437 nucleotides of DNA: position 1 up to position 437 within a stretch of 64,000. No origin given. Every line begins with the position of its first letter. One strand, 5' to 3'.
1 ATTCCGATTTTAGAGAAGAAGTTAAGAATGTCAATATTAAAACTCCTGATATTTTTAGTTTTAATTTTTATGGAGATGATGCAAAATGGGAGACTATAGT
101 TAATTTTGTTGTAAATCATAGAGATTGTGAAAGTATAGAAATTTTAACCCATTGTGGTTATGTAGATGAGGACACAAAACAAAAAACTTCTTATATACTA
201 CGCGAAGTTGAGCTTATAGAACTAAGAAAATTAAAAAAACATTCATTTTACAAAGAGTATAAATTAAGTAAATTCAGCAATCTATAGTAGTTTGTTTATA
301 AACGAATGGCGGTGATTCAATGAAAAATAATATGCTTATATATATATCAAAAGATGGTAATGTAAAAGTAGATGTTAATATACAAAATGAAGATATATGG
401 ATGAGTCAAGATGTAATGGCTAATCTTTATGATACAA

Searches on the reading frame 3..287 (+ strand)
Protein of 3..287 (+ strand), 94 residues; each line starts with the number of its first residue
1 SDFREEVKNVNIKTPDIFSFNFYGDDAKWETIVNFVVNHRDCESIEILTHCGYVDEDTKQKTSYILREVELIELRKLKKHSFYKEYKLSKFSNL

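Call 91: search_protein_families(library=pfam, proteins=[window:3-287:+], max_evalue=0.05)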
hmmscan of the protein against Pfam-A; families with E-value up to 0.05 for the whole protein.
window:3-287:+ (94 aa): 1 family
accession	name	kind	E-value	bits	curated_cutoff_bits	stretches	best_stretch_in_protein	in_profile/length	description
PF04794.17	YdjC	-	0.042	14.1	29.7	1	4-71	179-252/266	YdjC-like protein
